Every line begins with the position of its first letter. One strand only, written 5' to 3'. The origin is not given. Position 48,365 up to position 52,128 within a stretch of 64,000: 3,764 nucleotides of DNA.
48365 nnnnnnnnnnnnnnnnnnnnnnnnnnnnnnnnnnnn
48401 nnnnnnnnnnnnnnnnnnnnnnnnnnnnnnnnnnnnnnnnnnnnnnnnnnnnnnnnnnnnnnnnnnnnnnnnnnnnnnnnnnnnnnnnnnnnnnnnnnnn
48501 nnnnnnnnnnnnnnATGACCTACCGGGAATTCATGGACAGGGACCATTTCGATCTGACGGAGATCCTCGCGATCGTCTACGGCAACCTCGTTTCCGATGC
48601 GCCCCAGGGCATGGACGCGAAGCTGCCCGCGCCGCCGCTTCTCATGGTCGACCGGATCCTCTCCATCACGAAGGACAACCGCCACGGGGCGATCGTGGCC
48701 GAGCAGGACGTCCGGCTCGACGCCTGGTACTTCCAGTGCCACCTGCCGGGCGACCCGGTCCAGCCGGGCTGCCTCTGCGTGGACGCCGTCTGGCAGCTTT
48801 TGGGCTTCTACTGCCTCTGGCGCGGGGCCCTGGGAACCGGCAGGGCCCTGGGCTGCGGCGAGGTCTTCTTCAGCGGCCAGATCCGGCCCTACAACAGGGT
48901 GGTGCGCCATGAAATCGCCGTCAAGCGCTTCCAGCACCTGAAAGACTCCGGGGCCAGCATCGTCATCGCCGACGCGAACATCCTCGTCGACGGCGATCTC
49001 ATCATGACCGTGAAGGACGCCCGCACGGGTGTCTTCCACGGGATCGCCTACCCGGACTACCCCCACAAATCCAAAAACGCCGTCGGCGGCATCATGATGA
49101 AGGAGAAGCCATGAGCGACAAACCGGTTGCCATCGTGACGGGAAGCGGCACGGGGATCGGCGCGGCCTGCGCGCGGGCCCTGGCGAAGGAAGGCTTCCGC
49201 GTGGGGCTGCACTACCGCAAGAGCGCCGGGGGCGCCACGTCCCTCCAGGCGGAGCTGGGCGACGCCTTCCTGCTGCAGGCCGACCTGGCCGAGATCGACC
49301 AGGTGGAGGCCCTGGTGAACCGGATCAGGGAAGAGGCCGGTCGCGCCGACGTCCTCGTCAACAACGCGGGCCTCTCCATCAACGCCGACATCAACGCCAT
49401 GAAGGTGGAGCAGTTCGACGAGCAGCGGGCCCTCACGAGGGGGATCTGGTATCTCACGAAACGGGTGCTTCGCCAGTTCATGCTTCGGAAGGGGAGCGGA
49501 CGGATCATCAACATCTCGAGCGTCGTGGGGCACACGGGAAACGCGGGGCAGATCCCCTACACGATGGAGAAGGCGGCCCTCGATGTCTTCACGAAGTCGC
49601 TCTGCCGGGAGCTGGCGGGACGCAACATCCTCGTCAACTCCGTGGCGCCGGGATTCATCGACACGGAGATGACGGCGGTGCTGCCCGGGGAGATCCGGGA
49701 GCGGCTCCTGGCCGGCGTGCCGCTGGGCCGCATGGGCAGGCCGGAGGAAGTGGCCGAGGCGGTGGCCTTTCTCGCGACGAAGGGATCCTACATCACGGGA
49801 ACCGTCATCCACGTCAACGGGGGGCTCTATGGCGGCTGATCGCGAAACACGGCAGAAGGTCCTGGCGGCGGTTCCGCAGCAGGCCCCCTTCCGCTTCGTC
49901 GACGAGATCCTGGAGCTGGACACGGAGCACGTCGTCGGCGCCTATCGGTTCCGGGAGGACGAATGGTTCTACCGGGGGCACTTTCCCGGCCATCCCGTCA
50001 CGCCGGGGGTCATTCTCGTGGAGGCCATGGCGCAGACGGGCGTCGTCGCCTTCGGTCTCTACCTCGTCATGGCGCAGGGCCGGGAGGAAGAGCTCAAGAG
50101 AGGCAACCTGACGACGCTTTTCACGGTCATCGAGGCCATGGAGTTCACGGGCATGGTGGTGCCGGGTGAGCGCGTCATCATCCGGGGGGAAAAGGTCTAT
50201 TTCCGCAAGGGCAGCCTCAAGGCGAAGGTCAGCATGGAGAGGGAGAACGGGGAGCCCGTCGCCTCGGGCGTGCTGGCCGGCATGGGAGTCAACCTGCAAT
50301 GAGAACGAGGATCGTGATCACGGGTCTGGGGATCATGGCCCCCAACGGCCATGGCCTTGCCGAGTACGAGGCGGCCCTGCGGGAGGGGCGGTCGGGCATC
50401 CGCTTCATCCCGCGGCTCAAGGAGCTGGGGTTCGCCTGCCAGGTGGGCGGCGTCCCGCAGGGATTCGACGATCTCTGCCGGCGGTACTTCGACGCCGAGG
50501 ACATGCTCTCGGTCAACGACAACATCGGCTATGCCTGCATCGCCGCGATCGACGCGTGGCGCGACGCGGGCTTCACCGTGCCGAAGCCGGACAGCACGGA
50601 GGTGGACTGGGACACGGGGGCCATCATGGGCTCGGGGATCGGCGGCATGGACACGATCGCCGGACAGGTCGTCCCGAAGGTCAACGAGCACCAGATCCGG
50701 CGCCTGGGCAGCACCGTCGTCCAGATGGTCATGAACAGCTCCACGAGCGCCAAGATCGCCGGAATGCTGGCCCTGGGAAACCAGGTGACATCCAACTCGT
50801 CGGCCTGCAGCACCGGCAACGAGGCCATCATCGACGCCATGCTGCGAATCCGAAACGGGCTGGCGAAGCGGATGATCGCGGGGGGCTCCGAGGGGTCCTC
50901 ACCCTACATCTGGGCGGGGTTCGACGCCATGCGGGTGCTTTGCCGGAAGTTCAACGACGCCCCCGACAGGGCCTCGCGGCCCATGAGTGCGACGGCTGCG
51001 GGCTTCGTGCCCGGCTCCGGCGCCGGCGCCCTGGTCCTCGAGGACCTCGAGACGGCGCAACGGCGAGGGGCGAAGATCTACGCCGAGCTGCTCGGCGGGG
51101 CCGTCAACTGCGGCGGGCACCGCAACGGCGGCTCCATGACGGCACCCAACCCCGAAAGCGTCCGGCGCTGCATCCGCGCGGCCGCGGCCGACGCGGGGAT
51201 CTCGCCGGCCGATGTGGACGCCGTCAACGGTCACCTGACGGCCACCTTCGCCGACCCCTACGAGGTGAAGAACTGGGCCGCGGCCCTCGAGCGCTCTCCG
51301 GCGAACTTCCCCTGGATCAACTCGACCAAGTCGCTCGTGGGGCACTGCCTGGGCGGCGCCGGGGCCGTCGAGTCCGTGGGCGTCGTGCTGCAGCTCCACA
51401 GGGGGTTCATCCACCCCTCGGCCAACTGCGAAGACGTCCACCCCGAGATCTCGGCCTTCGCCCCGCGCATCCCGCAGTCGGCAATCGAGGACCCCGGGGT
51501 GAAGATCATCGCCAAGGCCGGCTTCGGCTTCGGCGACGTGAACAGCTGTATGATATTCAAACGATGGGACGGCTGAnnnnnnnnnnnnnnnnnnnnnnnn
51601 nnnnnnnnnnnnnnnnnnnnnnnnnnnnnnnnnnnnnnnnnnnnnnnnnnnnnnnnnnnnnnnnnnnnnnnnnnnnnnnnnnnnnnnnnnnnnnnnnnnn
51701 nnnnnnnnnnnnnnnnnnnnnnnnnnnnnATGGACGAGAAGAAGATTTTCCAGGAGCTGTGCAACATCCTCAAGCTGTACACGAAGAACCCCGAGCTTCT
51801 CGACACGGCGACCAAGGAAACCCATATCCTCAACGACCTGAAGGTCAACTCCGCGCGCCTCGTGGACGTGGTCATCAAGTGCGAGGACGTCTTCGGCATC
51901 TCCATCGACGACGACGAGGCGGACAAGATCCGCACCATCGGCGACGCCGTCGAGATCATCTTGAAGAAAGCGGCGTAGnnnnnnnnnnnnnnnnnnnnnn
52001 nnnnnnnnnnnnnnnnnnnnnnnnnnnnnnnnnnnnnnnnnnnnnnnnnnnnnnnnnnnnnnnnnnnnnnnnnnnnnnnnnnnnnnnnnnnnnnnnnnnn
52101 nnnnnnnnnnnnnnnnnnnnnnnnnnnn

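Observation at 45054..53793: Self-contained, sigma-54-promoted type II FAS-like locus with its own ACP, PPTase, acyl-CoA dehydrogenase and HX4D acyltransferase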

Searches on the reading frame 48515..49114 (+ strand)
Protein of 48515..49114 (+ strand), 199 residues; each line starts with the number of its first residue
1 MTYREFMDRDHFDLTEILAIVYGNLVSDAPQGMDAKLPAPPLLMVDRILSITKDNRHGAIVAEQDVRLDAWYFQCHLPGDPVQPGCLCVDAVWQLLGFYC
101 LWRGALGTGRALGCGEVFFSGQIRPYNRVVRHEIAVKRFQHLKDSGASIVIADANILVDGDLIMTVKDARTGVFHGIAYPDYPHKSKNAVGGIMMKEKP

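Call 5: search_protein_families(library=pfam, proteins=[window:48515-49114:+])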
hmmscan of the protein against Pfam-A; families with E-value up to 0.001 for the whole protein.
window:48515-49114:+ (199 aa): 1 family
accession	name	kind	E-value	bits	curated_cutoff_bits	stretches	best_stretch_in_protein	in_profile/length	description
PF07977.19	FabA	-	4.5e-37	127.2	23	1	37-166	1-137/138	FabA-like domain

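Call 6: search_protein_families(library=ncbifam, proteins=[window:48515-49114:+], max_evalue=0.00001)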
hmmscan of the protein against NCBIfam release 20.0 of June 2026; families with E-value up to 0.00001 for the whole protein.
window:48515-49114:+ (199 aa): 5 families
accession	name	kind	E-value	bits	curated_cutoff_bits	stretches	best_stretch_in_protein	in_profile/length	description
NF003509.0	PRK05174.1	equivalog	8.4e-56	188.5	124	1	8-175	4-167/172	bifunctional 3-hydroxydecanoyl-ACP dehydratase/trans-2-decenoyl-ACP isomerase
TIGR01749.1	fabA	equivalog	8.9e-45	152.6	238.15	1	11-175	4-164/169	3-hydroxyacyl-[acyl-carrier-protein] dehydratase FabA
TIGR01750.1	fabZ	equivalog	4.5e-10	39.5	155.15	1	41-103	15-74/141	3-hydroxyacyl-ACP dehydratase FabZ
NF009667.0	PRK13188.1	equivalog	7.4e-10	38.1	465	1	40-101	334-391/464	bifunctional UDP-3-O-[3-hydroxymyristoyl] N-acetylglucosamine deacetylase/3-hydroxyacyl-ACP dehydratase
NF000582.1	PRK00006.1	equivalog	1.7e-09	37.7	113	1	41-102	14-72/137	3-hydroxyacyl-ACP dehydratase FabZ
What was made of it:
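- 48515..49114 (+): FabA-family dehydratase/isomerase. NF003509 scores 188.5 bits, above its 124 cut-off (call 6).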

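Call 42: search_solved_structures(query=window:48515-49114:+, max_evalue=0.00001, show_alignments=1)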
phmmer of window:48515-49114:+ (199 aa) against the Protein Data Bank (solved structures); distinct sequences matched with E-value up to 0.00001: 11.
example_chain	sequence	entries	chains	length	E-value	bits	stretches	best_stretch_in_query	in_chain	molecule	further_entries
2cf2_C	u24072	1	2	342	2.2e-75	256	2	35-177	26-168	FATTY ACID SYNTHASE, DH DOMAIN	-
6b7j_A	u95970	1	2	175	4.7e-39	137.3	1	9-176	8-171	3-hydroxydecanoyl-[acyl-carrier-protein] dehydratase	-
1mka_A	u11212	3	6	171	6.8e-37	130.3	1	34-176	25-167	BETA-HYDROXYDECANOYL THIOL ESTER DEHYDRASE | N-{3-[DIHYDROXY(NONYL)-LAMBDA~4~-SULFANYL]PROPYL}-N~3~-[(2R)-2-HYDROXY-3,3-DIMETHYL-4-(PHO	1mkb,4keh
4fq9_A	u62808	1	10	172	3.7e-36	127.9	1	34-175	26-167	3-hydroxydecanoyl-[acyl-carrier-protein] dehydratase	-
4b0b_A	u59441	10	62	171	3.8e-36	127.9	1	34-175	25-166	3-HYDROXYDECANOYL-[ACYL-CARRIER-PROTEIN] DEHYDRATASE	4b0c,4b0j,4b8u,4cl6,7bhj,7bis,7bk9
4b0i_A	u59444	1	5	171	3.6e-35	124.6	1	34-175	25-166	3-HYDROXYDECANOYL-[ACYL-CARRIER-PROTEIN] DEHYDRATASE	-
3q62_A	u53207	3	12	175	1.3e-34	122.8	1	36-175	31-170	3-hydroxydecanoyl-[acyl-carrier-protein] dehydratase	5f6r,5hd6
6een_D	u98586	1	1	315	8.6e-07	32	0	129-160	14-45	Designer Pentatricopeptide Protein dPPR10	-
5bux_A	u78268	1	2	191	8e-06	28.8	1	40-138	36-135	3-hydroxyacyl-[acyl-carrier-protein] dehydratase FabZ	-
6een_B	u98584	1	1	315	8.6e-06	28.7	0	129-160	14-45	Designer Pentatricopeptide Protein dPPR10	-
5buw_A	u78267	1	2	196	8.6e-06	28.7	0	40-138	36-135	3-hydroxyacyl-[acyl-carrier-protein] dehydratase FabZ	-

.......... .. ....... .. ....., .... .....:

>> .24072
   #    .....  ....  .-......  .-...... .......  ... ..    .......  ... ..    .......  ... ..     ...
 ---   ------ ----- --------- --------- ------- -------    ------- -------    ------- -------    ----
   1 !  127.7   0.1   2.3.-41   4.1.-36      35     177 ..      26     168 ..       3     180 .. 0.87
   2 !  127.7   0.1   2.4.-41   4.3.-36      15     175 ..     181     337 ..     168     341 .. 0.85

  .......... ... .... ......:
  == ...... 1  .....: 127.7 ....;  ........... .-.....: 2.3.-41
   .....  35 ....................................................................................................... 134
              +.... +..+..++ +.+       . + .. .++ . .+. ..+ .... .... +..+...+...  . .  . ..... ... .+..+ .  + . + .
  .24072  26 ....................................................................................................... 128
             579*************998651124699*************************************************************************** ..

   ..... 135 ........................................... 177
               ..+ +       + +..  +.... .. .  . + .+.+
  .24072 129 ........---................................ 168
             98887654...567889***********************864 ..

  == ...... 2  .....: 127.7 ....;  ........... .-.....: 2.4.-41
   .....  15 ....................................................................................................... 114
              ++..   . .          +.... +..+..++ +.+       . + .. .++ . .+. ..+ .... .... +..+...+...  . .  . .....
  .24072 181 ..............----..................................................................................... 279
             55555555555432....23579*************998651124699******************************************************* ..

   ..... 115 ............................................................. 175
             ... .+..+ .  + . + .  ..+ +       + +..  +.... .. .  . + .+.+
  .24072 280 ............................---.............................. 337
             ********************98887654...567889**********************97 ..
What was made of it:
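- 48515..49114 (+): About 50% identical to the E. coli FabA core, with His and Asp conserved (call 42).
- Checked: FabA-like: His and Asp, aligned to E. coli FabA in call 42.
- The FabA-like protein is a close FabA relative, not an ApeI/ApeP type (calls 6, 42).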

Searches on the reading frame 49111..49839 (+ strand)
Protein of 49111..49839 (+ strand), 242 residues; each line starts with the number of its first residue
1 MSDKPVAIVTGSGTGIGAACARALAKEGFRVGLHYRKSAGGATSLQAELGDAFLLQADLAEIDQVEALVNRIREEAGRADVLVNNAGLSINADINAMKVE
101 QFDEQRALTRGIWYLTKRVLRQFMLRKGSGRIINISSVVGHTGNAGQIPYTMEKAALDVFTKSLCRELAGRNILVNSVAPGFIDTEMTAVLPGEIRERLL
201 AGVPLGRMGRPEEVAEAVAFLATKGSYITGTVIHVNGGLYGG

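Call 5: search_protein_families(library=pfam, proteins=[window:49111-49839:+])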
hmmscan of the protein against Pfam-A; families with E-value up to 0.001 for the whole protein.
window:49111-49839:+ (242 aa): 5 families
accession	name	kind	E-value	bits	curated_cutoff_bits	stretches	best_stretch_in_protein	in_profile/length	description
PF13561.12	adh_short_C2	-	8.1e-55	186.4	27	1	14-239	6-235/236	Enoyl-(Acyl carrier protein) reductase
PF00106.31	adh_short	-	4.5e-47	160.5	26.6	1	6-189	2-188/195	short chain dehydrogenase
PF08659.16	KR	-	1.9e-10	41.4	22.6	1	8-165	4-164/180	KR domain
PF23441.1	SDR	-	0.00053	19.9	27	1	155-240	168-256/258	SDR-like rossmann domain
PF01370.27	Epimerase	-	0.00083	19.3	20.9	0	8-140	2-120/240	NAD dependent epimerase/dehydratase family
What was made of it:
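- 49111..49839 (+): FabG-like 3-oxoacyl-ACP reductase (Tyr-x3-Lys). PF13561 and PF00106 (call 5).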

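Call 6: search_protein_families(library=ncbifam, proteins=[window:49111-49839:+], max_evalue=0.00001)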
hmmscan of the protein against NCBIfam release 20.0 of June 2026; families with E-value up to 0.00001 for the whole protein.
window:49111-49839:+ (242 aa): 224 families (the best 25 are shown)
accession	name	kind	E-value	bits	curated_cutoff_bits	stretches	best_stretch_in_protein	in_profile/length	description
TIGR01830.1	3oxo_ACP_reduc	equivalog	2e-70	237.2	297.75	1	7-240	1-239/239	3-oxoacyl-[acyl-carrier-protein] reductase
NF004197.0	PRK05653.1-1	equivalog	8.8e-65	218.8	332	1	4-240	7-247/249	3-oxoacyl-ACP reductase FabG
NF004198.0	PRK05653.1-3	equivalog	4.3e-61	206.5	296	1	5-240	8-247/248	3-oxoacyl-ACP reductase FabG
TIGR01829.1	AcAcCoA_reduct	subfamily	5.3e-59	199.8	302.1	1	6-240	2-241/242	acetoacetyl-CoA reductase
NF004199.0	PRK05653.1-4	equivalog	9.1e-59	199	301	1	7-240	8-246/247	3-oxoacyl-ACP reductase FabG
NF009466.0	PRK12826.1-2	subfamily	2.1e-57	194.4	222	1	6-240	5-245/248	3-oxoacyl-ACP reductase FabG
NF047420.2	EF_P_mod_YmfI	equivalog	2e-56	191.3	238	1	7-240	2-236/236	elongation factor P 5-aminopentanone reductase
NF009464.0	PRK12824.1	subfamily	1.1e-55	189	269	1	5-240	3-243/245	3-oxoacyl-ACP reductase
NF009546.0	PRK12935.1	equivalog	2.4e-55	187.8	418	1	6-240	8-246/247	acetoacetyl-CoA reductase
NF004200.0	PRK05653.1-5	equivalog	2.5e-55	187.7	273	1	7-239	5-241/242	3-oxoacyl-ACP reductase FabG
NF009547.0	PRK12936.1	subfamily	7.2e-55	186.2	436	1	7-239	9-242/245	3-ketoacyl-(acyl-carrier-protein) reductase NodG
NF009384.0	PRK12743.1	equivalog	3.7e-54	183.6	264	1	4-239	6-247/258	SDR family oxidoreductase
NF005559.1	PRK07231.1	subfamily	6.8e-53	179.7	215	1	5-239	5-247/249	glucose 1-dehydrogenase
NF053542.1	FlxB_rubin_SDR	equivalog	7.1e-52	176.5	340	1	6-239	2-239/239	flexirubin biosynthesis SDR family reductase FlxB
NF053701.1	CsHdxCHCADhChcB2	equivalog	2.1e-50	171.6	350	1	5-238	4-241/245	cis-4-hydroxycyclohexanecarboxylate dehydrogenase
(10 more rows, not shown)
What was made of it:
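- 49111..49839 (+): TIGR01830 scores 237 bits, below the 298 cut-off (call 6).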

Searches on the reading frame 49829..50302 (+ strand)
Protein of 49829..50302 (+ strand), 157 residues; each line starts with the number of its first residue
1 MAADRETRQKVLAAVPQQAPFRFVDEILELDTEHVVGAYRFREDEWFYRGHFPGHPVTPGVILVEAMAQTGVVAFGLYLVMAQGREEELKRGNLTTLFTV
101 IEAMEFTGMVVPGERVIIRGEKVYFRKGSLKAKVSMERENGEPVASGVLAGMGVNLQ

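Call 5: search_protein_families(library=pfam, proteins=[window:49829-50302:+])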
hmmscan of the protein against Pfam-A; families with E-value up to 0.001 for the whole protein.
window:49829-50302:+ (157 aa): 1 family
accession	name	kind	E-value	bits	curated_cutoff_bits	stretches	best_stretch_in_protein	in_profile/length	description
PF07977.19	FabA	-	2.2e-19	69.9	23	1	16-118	2-106/138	FabA-like domain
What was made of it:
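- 49829..50302 (+): FabZ-like dehydratase. PF07977 (call 5).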

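Call 6: search_protein_families(library=ncbifam, proteins=[window:49829-50302:+], max_evalue=0.00001)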
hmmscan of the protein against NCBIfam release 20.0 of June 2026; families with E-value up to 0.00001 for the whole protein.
window:49829-50302:+ (157 aa): 6 families
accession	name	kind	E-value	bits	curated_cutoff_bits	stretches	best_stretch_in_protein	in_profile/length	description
NF009667.0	PRK13188.1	equivalog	4.7e-25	88.2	465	1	9-124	324-430/464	bifunctional UDP-3-O-[3-hydroxymyristoyl] N-acetylglucosamine deacetylase/3-hydroxyacyl-ACP dehydratase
NF000582.1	PRK00006.1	equivalog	7.1e-23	81.1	113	1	9-137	3-122/137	3-hydroxyacyl-ACP dehydratase FabZ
TIGR01750.1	fabZ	equivalog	2.2e-21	76.2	155.15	1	9-149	4-137/141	3-hydroxyacyl-ACP dehydratase FabZ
NF003509.0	PRK05174.1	equivalog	9.3e-08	32.1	124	1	34-141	54-146/172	bifunctional 3-hydroxydecanoyl-ACP dehydratase/trans-2-decenoyl-ACP isomerase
TIGR01749.1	fabA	equivalog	1.9e-07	31.2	238.15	1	31-104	48-119/169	3-hydroxyacyl-[acyl-carrier-protein] dehydratase FabA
NF058663.1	cispen_cyc_AmcE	equivalog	5.9e-07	29.6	140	1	20-122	18-112/153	cispentacin biosynthesis cyclizing decarboxylase AmcE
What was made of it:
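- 49829..50302 (+): TIGR01750 scores 76 bits, below the 155 cut-off (call 6).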

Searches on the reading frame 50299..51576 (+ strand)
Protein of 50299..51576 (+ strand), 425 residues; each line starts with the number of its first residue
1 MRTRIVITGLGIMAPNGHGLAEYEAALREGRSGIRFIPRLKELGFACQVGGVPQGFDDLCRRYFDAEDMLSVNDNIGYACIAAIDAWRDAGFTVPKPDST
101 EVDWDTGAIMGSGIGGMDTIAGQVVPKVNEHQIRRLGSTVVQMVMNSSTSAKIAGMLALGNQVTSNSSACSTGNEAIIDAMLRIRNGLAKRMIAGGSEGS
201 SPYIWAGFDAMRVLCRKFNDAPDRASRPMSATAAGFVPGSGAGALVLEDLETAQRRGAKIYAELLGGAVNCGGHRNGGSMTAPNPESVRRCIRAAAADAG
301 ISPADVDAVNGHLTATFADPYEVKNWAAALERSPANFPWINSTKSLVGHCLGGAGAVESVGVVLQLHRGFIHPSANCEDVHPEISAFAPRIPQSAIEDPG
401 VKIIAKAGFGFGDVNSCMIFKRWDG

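Call 5: search_protein_families(library=pfam, proteins=[window:50299-51576:+])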
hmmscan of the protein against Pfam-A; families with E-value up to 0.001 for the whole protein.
window:50299-51576:+ (425 aa): 2 families
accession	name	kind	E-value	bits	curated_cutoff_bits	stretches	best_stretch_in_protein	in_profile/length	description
PF00109.32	ketoacyl-synt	-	2.2e-32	113.1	20.8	1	3-253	2-252/252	Beta-ketoacyl synthase, N-terminal domain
PF02801.28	Ketoacyl-synt_C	-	1.5e-26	93.1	20.8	1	261-377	1-118/119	Beta-ketoacyl synthase, C-terminal domain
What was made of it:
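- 50299..51576 (+): KAS I/II elongating condensing enzyme, equidistant from FabF and FabB. PF00109 and PF02801 (call 5).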

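Call 6: search_protein_families(library=ncbifam, proteins=[window:50299-51576:+], max_evalue=0.00001)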
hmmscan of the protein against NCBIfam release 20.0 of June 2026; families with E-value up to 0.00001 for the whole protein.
window:50299-51576:+ (425 aa): 20 families
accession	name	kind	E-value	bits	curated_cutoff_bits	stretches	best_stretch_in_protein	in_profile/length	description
TIGR03150.1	fabF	equivalog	3.5e-89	299.3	493.75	1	4-421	2-407/407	beta-ketoacyl-ACP synthase II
NF005589.0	PRK07314.1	subfamily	2.3e-87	293.4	387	1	2-423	3-412/413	beta-ketoacyl-ACP synthase II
NF004970.0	PRK06333.1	subfamily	1.4e-79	268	525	1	2-424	3-423/424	beta-ketoacyl-ACP synthase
NF005935.0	PRK07967.1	equivalog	1.6e-73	247.9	630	1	4-424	3-405/406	beta-ketoacyl-ACP synthase I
NF006274.0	PRK08439.1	equivalog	4e-60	203.7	621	1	3-422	2-405/406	beta-ketoacyl-ACP synthase II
NF006434.0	PRK08722.1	equivalog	2.2e-57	194.8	759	1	3-422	4-413/414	beta-ketoacyl-ACP synthase II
NF005490.0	PRK07103.1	equivalog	3.2e-57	194.4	445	1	2-422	3-412/414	polyketide beta-ketoacyl:acyl carrier protein synthase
NF006587.0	PRK09116.1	equivalog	5.6e-56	190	470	1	3-423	2-407/408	beta-ketoacyl-ACP synthase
NF005076.0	PRK06501.1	equivalog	2.2e-45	155.3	629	1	3-421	11-421/425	beta-ketoacyl-ACP synthase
NF005916.1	PRK07910.1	equivalog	2.6e-44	151.8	560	1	5-421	14-416/418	KasA/KasB family beta-ketoacyl-ACP synthase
NF058662.1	cispenta_AmcF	equivalog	1.1e-34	120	325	1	149-421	108-368/369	cispentacin biosynthesis acyltransferase subunit AmcF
NF004618.0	PRK05952.1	equivalog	1.4e-31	109.8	455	1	130-422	109-382/384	beta-ketoacyl-ACP synthase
NF040607.1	mycolic_Pks13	equivalog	1.1e-30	105.9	2100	1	168-421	269-524/1680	polyketide synthase Pks13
NF045894.1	PKS_plus_SDR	equivalog_domain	8.5e-30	103.2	1740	1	136-383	139-382/1515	type I polyketide synthase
NF006618.0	PRK09185.1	subfamily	2.7e-28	99.1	407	1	5-422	5-392/394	beta-ketoacyl-ACP synthase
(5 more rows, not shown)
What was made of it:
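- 50299..51576 (+): FabF model 299 bits against a 494 cut-off; FabB model 248 bits against 630 (call 6).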

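Call 41: search_solved_structures(query=window:50299-51576:+, max_evalue=1e-40)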
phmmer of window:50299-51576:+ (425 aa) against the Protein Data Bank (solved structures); distinct sequences matched with E-value up to 1e-40: 57.
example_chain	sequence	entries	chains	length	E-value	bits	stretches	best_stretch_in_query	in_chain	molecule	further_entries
1e5m_A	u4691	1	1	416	3.7e-58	200.8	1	3-423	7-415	BETA KETOACYL ACYL CARRIER PROTEIN SYNTHASE II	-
3u0f_A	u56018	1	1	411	2e-57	198.4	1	3-425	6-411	Beta-ketoacyl synthase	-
3lrf_A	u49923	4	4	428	2.3e-57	198.2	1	3-425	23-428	Beta-ketoacyl synthase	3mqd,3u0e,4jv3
1j3n_A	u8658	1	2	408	6e-56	193.6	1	4-422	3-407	3-oxoacyl-(acyl-carrier protein) synthase II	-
4qav_A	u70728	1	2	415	7.8e-56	193.2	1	3-425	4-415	3-oxoacyl-[acyl-carrier-protein] synthase 2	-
7pps_A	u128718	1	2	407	4.7e-55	190.6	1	4-425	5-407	3-oxoacyl-[acyl-carrier-protein] synthase 1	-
4jga_A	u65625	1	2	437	1.4e-54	189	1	3-421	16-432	3-oxoacyl-[acyl-carrier-protein] synthase 2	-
4jrh_A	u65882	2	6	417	5.5e-53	183.8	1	2-422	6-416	3-oxoacyl-[acyl-carrier-protein] synthase 2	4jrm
4xox_A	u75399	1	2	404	2.1e-52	181.9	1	4-425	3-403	3-oxoacyl-ACP synthase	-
3e60_A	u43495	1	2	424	4.6e-51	177.5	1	3-423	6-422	3-oxoacyl-[acyl-carrier-protein ] synthase II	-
3kzu_A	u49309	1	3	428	7.4e-51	176.8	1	3-423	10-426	3-oxoacyl-(Acyl-carrier-protein) synthase ii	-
6okg_A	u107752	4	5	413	1.6e-50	175.7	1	2-422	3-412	3-oxoacyl-[acyl-carrier-protein] synthase 2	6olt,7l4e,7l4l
1b3n_A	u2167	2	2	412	1.7e-50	175.6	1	2-422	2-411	PROTEIN (KETOACYL ACYL CARRIER PROTEIN SYNTHASE 2) | BETA-KETOACYL ACP SYNTHASE II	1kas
2gfw_A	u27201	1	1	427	1.9e-50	175.5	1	2-422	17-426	3-oxoacyl-[acyl-carrier-protein] synthase 2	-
8qm1_A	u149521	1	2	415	2e-50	175.4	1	2-423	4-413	3-oxoacyl-[acyl-carrier-protein] synthase 2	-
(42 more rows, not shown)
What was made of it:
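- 50299..51576 (+): FabF and FabB structures match at about 170-200 bits (call 41).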

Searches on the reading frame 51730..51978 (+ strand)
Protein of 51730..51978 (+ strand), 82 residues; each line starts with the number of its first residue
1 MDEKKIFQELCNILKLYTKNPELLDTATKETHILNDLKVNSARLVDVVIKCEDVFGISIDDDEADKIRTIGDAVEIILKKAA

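Call 5: search_protein_families(library=pfam, proteins=[window:51730-51978:+])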
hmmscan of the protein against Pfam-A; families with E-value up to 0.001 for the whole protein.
window:51730-51978:+ (82 aa): 1 family
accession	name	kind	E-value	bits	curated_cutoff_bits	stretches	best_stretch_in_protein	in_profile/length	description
PF00550.31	PP-binding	-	5.7e-05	23.7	20.8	1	28-75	15-65/67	Phosphopantetheine attachment site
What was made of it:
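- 51730..51978 (+): Private, divergent acyl carrier protein. The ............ motif was identical in all five cluster ACPs displayed. PF00550 (call 5).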

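Call 6: search_protein_families(library=ncbifam, proteins=[window:51730-51978:+], max_evalue=0.00001)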
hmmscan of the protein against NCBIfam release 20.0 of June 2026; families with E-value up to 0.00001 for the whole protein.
window:51730-51978:+ (82 aa): 10 families
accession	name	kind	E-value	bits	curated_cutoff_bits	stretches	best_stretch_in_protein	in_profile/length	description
NF009104.0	PRK12449.1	equivalog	1.6e-14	53.6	70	1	1-80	1-78/80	acyl carrier protein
NF002150.0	PRK00982.1-4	subfamily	4.1e-13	49.4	66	1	1-80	1-78/80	acyl carrier protein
NF002148.0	PRK00982.1-2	subfamily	1.7e-12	47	71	1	26-81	23-78/79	acyl carrier protein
NF002147.0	PRK00982.1-1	equivalog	1.2e-11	44.3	84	1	3-80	5-80/83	acyl carrier protein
TIGR00517.1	acyl_carrier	equivalog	7.2e-11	41.8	70.45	1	25-79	21-75/77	acyl carrier protein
NF002151.0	PRK00982.1-5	equivalog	2.7e-10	40.2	92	1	26-81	22-77/78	acyl carrier protein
NF040636.1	AcpM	exception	9.3e-10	38.4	146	1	26-79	24-77/93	meromycolate extension acyl carrier protein AcpM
NF002149.0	PRK00982.1-3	equivalog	4.8e-08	32.8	106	1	28-80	24-76/78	acyl carrier protein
NF003757.0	PRK05350.1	equivalog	1.4e-07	31.5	65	1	2-78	3-77/83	acyl carrier protein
NF006031.0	PRK08172.1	equivalog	2.3e-06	28.2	76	1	27-79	24-76/82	acyl carrier protein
